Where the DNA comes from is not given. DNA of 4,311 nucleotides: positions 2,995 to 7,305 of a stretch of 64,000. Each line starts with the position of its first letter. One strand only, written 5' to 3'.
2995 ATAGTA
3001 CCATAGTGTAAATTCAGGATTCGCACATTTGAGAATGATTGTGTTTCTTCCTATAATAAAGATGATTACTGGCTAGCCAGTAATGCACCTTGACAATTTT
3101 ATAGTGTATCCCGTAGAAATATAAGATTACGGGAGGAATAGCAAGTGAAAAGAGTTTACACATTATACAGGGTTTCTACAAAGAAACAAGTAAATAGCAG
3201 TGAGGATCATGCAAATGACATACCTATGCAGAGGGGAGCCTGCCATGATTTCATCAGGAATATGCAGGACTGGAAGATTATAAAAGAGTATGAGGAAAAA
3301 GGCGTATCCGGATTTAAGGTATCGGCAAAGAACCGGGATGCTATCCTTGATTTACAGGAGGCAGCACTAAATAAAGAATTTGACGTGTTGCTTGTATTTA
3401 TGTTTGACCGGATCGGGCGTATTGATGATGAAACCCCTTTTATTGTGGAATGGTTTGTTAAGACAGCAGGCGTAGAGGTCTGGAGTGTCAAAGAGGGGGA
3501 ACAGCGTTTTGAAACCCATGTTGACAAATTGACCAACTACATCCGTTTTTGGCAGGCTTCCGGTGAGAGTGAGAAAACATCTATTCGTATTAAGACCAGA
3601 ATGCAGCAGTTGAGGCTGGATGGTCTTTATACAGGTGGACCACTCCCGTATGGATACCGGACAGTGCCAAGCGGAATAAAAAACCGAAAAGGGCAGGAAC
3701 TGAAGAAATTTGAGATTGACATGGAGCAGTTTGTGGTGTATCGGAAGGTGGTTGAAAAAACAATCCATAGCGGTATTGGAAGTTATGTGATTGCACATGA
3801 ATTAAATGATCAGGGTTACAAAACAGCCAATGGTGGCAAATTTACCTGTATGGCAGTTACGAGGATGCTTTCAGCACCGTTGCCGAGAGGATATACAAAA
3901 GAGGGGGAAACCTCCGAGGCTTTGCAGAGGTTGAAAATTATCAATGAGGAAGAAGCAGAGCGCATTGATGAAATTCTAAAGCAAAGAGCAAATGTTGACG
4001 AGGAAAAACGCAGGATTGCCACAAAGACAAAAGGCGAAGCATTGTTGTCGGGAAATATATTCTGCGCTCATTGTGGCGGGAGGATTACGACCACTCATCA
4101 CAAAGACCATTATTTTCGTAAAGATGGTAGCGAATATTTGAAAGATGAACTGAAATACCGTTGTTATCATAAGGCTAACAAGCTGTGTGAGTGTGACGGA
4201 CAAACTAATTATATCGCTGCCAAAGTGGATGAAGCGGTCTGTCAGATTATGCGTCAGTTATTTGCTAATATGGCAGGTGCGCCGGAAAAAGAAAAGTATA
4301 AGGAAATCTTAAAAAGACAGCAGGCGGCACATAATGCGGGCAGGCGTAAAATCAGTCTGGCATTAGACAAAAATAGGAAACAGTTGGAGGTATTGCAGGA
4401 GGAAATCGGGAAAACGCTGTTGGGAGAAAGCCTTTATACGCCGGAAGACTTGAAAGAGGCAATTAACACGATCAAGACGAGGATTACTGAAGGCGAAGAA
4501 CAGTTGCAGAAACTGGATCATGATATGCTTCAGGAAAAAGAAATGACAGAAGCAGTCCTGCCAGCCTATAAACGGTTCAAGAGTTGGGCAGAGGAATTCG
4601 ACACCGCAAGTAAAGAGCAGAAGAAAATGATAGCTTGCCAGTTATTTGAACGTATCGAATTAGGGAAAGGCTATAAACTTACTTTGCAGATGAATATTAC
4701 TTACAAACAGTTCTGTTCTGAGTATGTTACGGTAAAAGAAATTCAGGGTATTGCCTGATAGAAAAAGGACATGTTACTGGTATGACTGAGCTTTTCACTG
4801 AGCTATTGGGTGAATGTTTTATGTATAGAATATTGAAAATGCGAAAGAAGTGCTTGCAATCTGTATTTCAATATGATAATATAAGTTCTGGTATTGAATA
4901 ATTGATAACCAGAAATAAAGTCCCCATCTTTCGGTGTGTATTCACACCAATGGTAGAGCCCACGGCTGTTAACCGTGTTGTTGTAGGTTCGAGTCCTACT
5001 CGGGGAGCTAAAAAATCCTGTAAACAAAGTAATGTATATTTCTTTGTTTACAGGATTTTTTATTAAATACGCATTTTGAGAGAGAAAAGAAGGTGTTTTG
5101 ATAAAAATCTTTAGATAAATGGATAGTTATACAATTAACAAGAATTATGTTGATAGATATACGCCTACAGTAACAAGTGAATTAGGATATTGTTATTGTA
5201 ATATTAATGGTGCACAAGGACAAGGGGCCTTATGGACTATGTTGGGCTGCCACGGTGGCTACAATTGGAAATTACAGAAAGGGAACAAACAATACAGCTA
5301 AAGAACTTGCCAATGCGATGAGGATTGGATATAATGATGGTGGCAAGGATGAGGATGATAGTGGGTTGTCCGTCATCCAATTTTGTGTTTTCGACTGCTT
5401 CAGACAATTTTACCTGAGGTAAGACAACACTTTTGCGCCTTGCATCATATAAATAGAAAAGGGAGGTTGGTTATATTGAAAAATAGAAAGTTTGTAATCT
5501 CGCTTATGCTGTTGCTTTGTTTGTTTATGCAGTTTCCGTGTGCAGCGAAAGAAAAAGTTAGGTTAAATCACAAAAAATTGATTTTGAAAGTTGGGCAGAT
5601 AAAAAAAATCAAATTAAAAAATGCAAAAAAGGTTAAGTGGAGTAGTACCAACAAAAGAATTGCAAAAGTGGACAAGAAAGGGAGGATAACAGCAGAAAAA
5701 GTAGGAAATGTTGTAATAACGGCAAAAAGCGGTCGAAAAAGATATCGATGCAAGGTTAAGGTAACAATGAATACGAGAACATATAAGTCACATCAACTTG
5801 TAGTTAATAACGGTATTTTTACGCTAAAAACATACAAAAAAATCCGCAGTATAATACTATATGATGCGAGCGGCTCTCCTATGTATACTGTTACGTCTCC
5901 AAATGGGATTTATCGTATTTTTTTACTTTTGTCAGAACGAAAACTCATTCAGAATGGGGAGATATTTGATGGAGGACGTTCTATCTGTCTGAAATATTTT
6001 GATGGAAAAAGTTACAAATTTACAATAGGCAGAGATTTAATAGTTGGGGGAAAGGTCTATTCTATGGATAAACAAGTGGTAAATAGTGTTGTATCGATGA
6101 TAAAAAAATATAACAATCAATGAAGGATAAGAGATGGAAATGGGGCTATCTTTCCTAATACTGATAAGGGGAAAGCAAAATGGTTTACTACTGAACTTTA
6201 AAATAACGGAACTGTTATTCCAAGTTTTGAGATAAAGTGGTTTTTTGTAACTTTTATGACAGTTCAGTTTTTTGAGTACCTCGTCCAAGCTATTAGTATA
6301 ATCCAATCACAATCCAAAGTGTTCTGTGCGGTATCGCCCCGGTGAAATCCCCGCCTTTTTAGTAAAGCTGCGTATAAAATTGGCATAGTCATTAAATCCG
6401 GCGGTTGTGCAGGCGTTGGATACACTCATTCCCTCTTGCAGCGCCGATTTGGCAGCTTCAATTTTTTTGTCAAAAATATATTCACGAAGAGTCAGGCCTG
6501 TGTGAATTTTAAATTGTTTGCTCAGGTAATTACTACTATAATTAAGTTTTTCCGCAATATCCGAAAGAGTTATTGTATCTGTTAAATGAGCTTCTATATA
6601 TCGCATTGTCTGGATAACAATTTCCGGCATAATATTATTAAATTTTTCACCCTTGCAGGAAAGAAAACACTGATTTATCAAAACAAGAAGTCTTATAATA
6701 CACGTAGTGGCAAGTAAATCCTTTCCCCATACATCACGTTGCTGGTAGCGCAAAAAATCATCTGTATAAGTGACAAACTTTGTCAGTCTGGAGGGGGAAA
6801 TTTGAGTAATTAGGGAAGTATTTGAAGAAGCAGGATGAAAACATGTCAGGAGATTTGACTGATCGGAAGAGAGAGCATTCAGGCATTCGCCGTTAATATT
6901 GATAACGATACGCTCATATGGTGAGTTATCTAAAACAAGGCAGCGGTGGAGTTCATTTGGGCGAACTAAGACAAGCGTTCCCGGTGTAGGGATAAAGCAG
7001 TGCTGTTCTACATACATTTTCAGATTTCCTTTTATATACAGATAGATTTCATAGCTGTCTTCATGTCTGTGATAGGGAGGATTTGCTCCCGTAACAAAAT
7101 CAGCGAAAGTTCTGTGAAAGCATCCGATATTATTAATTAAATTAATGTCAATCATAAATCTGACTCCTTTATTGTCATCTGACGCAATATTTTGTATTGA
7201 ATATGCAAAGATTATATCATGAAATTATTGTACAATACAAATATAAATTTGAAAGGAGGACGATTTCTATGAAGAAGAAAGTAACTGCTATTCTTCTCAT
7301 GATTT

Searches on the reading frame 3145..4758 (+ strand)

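Call 48: search_protein_families(library=pfam, proteins=[window:3145-4758:+], max_evalue=0.00001)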
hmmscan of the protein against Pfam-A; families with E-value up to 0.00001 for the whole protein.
window:3145-4758:+ (537 aa): 3 families
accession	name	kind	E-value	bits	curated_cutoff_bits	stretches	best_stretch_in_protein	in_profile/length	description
PF00239.26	Resolvase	-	8.6e-16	58.8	23.3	1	6-160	3-143/145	Resolvase, N terminal domain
PF07508.19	Recombinase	-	1.9e-07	31.7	21.1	1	198-281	6-102/102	Recombinase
PF13408.12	Zn_ribbon_recom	-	6.8e-06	26.8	25.3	0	300-365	1-53/58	Recombinase zinc beta ribbon domain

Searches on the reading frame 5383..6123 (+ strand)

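Call 48: search_protein_families(library=pfam, proteins=[window:5383-6123:+], max_evalue=0.00001)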
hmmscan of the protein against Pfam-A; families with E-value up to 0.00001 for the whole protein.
window:5383-6123:+ (246 aa): 1 family
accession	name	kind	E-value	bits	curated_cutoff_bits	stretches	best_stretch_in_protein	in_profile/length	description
PF02368.24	Big_2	-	1e-08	35.4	22.8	1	79-118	31-70/79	Bacterial Ig-like domain (group 2)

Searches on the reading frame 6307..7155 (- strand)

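Call 48: search_protein_families(library=pfam, proteins=[window:6307-7155:-], max_evalue=0.00001)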
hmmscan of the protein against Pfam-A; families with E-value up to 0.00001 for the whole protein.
window:6307-7155:- (282 aa): 4 families
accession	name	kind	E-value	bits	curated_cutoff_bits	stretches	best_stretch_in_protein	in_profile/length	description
PF12833.13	HTH_18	-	5.7e-18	65.4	33.6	1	200-277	1-79/80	Helix-turn-helix domain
PF00165.29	HTH_AraC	-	7.6e-17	61.4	26.6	1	187-227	1-41/42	Bacterial regulatory helix-turn-helix proteins, AraC family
PF02311.25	AraC_binding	-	3.5e-08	33.7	21.1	1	27-102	17-91/135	AraC-like ligand binding domain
PF07883.17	Cupin_2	-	7.7e-06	26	27.2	0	20-79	5-63/70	Cupin domain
